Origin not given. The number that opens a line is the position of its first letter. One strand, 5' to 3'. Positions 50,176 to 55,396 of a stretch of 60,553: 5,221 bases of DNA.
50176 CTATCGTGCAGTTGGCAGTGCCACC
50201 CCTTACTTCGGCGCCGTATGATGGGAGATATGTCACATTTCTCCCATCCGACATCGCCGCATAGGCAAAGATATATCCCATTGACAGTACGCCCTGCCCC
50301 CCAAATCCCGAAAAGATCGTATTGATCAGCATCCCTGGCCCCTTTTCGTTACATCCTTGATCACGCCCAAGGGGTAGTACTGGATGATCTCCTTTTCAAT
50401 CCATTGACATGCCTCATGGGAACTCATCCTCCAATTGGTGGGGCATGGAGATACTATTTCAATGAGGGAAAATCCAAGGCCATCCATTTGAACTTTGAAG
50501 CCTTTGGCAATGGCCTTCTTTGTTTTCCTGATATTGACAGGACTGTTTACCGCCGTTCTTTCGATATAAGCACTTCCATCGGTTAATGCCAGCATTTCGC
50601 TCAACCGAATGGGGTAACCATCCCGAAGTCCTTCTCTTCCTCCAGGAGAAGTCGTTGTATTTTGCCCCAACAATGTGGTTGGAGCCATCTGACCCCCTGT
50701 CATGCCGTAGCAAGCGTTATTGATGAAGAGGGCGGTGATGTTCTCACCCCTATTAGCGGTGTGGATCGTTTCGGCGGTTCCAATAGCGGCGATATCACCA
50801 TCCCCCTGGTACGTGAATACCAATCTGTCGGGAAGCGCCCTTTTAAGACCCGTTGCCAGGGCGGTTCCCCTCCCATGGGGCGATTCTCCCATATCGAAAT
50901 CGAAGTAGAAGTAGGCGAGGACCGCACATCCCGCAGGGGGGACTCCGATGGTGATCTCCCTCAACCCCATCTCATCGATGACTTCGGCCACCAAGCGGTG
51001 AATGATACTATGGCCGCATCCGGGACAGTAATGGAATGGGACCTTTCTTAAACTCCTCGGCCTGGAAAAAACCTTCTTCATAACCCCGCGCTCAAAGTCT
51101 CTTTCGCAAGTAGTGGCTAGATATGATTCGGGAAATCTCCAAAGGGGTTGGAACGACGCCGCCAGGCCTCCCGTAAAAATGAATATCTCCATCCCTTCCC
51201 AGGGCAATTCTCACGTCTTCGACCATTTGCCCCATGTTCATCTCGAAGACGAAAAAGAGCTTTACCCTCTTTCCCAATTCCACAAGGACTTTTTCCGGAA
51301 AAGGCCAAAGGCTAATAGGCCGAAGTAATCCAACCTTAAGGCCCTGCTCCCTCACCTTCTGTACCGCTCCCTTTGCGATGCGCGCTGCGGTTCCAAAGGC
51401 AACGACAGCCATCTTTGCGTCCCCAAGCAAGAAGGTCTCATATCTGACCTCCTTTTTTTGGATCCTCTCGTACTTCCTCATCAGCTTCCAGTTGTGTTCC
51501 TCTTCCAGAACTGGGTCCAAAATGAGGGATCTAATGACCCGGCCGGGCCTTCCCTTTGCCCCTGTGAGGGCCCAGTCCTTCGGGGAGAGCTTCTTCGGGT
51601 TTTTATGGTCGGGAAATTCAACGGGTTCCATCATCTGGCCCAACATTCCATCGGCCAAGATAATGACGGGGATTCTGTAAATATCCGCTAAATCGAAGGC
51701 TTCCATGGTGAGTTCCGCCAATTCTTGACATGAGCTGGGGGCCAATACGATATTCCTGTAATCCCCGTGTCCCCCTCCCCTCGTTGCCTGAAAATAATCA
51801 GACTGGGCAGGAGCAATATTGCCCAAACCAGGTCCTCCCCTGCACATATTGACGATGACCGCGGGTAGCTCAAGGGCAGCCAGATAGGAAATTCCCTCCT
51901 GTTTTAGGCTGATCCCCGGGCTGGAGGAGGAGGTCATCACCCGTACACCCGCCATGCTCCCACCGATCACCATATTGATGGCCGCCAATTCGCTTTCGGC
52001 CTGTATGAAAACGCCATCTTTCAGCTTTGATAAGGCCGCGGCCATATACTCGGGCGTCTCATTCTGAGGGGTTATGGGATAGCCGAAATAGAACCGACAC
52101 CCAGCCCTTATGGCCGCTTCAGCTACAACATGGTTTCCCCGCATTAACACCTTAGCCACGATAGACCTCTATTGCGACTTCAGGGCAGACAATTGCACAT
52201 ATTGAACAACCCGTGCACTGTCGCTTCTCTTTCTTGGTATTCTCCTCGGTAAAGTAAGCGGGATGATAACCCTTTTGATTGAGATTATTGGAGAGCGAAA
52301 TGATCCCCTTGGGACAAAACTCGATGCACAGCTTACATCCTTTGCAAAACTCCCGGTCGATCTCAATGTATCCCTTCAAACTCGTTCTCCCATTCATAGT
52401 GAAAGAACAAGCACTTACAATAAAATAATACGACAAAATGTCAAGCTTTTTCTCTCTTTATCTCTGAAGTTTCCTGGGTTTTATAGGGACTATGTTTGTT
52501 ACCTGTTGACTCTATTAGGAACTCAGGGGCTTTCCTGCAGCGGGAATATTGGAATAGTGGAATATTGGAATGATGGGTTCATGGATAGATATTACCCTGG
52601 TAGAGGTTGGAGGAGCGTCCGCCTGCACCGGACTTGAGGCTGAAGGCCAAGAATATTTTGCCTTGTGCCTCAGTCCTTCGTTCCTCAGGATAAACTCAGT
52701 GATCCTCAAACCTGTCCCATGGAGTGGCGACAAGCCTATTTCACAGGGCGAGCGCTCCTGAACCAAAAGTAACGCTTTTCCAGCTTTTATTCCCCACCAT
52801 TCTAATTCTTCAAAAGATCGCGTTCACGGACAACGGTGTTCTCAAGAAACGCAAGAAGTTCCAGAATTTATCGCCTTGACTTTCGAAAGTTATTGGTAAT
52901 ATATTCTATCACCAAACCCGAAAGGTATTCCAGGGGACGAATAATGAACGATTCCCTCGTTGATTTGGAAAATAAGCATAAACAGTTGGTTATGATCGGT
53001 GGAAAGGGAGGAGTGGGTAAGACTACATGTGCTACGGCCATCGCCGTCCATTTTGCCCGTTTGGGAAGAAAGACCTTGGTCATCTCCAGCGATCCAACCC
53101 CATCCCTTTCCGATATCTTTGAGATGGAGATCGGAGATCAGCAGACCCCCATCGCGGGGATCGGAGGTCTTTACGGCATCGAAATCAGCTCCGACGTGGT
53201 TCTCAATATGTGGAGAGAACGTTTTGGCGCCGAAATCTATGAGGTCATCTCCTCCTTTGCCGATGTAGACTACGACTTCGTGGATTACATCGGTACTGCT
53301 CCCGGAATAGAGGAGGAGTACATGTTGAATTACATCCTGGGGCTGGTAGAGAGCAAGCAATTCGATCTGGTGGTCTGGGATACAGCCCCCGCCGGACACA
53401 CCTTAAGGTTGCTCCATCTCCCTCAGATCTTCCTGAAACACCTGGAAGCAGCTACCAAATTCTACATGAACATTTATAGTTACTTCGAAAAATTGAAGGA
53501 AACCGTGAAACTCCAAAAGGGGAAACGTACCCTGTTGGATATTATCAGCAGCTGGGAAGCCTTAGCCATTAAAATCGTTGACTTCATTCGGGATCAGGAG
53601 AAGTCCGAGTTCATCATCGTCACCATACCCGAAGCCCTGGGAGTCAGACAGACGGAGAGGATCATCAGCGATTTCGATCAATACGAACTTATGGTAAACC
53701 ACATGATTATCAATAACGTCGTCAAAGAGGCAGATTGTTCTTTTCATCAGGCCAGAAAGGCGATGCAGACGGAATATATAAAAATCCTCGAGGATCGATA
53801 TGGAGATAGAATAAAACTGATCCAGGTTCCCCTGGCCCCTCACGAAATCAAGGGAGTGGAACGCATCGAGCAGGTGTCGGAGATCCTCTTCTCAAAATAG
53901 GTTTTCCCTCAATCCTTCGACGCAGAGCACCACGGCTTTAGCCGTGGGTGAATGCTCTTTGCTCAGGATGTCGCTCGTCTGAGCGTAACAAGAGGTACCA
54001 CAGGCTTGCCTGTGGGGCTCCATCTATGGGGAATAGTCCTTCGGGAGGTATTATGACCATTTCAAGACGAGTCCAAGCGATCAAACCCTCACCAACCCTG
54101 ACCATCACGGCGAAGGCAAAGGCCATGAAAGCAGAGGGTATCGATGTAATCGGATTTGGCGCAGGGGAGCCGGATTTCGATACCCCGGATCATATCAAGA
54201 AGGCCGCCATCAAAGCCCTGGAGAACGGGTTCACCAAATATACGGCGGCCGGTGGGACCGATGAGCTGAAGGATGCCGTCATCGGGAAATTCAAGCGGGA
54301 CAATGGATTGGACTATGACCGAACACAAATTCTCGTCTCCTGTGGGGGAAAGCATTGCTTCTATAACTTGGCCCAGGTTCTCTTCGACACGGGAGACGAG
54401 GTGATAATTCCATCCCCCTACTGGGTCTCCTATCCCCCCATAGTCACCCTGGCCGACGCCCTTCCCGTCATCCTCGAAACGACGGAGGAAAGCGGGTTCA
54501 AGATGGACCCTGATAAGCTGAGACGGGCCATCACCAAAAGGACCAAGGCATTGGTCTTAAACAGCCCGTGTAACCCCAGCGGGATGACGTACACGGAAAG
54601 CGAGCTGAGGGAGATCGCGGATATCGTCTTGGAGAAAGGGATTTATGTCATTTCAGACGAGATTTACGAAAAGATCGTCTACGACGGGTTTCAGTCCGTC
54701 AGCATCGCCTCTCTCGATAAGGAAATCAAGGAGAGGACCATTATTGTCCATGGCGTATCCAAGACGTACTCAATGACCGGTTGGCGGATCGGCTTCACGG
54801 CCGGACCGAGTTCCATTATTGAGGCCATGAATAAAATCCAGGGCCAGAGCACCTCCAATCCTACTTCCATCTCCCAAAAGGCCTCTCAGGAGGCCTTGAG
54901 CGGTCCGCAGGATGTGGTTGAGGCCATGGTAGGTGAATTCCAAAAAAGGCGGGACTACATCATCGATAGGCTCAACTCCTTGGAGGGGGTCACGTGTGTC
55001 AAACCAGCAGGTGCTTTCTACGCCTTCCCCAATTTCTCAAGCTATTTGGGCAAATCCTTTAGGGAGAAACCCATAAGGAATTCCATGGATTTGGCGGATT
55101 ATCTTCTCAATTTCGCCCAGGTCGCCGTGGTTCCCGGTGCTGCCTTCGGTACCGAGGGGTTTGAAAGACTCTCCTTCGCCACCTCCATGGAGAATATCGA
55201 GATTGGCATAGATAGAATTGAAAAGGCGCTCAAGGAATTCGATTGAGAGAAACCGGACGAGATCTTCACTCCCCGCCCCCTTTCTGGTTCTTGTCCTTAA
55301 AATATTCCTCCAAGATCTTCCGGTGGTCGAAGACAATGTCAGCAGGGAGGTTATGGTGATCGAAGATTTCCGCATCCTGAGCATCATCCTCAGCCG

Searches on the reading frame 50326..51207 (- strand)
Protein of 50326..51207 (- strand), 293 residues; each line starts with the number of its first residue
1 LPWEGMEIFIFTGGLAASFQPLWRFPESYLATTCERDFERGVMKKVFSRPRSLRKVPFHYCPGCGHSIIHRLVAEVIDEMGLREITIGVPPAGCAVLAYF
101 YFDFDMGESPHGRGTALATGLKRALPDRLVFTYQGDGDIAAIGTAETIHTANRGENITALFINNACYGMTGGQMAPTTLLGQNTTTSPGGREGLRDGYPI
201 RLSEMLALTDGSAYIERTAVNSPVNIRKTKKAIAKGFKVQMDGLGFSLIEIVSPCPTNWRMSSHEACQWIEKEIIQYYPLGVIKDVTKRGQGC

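Call 13: search_protein_families(library=pfam, proteins=[window:50326-51207:-], max_evalue=0.1)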
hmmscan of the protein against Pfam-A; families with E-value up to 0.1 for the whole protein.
window:50326-51207:- (293 aa): 1 family
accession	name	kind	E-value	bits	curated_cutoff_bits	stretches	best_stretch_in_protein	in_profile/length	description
PF02775.26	TPP_enzyme_C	-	1.8e-17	63.9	21.9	1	105-250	24-150/151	Thiamine pyrophosphate enzyme, C-terminal TPP binding domain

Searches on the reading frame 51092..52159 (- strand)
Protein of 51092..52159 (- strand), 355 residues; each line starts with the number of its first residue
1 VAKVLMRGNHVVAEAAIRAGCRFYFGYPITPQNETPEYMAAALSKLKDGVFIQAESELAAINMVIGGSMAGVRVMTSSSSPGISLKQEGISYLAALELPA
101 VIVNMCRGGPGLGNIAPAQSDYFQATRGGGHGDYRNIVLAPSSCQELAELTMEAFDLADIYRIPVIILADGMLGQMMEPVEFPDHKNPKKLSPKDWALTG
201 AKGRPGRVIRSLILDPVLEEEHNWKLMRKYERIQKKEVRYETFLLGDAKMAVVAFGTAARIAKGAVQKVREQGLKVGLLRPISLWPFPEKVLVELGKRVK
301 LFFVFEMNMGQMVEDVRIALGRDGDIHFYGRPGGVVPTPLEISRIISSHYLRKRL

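Call 13: search_protein_families(library=pfam, proteins=[window:51092-52159:-], max_evalue=0.1)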
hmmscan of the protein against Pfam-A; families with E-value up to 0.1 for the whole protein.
window:51092-52159:- (355 aa): 3 families
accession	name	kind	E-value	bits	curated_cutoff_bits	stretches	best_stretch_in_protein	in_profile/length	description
PF01855.24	POR_N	-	1.8e-51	175.6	27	1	14-221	1-210/231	Pyruvate flavodoxin/ferredoxin oxidoreductase, thiamine diP-bdg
PF17147.9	PFOR_II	-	8.3e-25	87.6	27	1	248-342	1-102/102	Pyruvate:ferredoxin oxidoreductase core domain II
PF02780.25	Transketolase_C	-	0.00052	20.4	25.9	1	249-308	11-70/124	Transketolase, C-terminal domain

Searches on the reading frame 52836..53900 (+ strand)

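Call 13: search_protein_families(library=pfam, proteins=[window:52836-53900:+], max_evalue=0.1)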
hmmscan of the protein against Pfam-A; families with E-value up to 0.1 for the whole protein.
window:52836-53900:+ (354 aa): 17 families
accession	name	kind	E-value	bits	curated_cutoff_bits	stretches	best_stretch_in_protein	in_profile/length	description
PF02374.21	ArsA_ATPase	-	2.9e-68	230.8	24.3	1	50-352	2-304/305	Anion-transporting ATPase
PF01656.29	CbiA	-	5.1e-12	46.3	25.4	1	52-299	2-87/125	CobQ/CobB/MinD/ParA nucleotide binding domain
PF13614.12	AAA_31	-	7.1e-11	42.8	27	1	51-188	4-130/177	AAA domain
PF10609.15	ParA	-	1e-09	38.7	27.1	1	49-100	4-56/246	NUBPL iron-transfer P-loop NTPase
PF25199.1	nSTAND_NTPase5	-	6.7e-05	23.2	34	1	26-97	18-90/145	Novel STAND NTPase 5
PF20720.3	nSTAND3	-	0.00016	21.8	27.2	1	47-86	15-53/155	Novel STAND NTPase 3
PF00142.24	Fer4_NifH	-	0.00021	21.3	25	1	52-88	3-39/271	4Fe-4S iron sulfur cluster binding proteins, NifH/frxC family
PF06564.18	CBP_BcsQ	-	0.00082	19.4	21.3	1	49-103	2-56/234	Cellulose biosynthesis protein BcsQ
PF13481.12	AAA_25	-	0.0041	17.2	27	1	49-81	33-64/195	AAA domain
PF00931.28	NB-ARC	-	0.0041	16.8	23.5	1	45-78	14-47/248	NB-ARC domain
PF00448.28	SRP54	-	0.006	16.7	22.7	1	51-86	3-38/196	SRP54-type protein, GTPase domain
PF01695.23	IstB_IS21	-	0.0087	16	24.1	1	43-84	87-127/238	IstB-like ATP binding protein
PF03308.22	MeaB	-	0.011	15.2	23.1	1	50-89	34-73/273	Methylmalonyl Co-A mutase-associated GTPase MeaB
PF02562.22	PhoH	-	0.033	14.1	27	0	48-85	18-55/205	PhoH-like protein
PF06414.18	Zeta_toxin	-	0.044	13.6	22.3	1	45-84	12-50/199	Zeta toxin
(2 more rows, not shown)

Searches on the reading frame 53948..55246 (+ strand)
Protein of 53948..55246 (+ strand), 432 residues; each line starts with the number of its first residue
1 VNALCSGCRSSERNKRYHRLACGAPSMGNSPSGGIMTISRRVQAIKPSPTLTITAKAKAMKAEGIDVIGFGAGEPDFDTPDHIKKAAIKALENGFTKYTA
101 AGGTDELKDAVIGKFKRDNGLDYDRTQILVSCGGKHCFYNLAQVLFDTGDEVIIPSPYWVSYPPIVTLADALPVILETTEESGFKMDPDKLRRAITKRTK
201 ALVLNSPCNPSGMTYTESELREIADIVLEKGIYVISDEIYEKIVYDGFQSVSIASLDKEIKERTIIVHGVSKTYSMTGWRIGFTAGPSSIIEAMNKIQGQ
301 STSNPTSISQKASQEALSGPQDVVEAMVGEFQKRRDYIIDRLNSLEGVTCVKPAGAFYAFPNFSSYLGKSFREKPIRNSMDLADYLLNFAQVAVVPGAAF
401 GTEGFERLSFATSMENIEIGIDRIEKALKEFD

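Call 13: search_protein_families(library=pfam, proteins=[window:53948-55246:+], max_evalue=0.1)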
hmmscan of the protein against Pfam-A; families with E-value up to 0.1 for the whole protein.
window:53948-55246:+ (432 aa): 4 families
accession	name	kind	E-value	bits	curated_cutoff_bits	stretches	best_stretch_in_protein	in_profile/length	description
PF00155.27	Aminotran_1_2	-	6e-78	263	19.7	1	66-424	2-361/361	Aminotransferase class I and II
PF01041.23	DegT_DnrJ_EryC1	-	2.3e-07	30.8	19.8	1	141-237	56-145/360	DegT/DnrJ/EryC1/StrS aminotransferase family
PF01053.26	Cys_Met_Meta_PP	-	0.0027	16.8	27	1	129-239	72-175/381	Cys/Met metabolism PLP-dependent enzyme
PF01212.27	Beta_elim_lyase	-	0.057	13.2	27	0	177-237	102-168/288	Beta-eliminating lyase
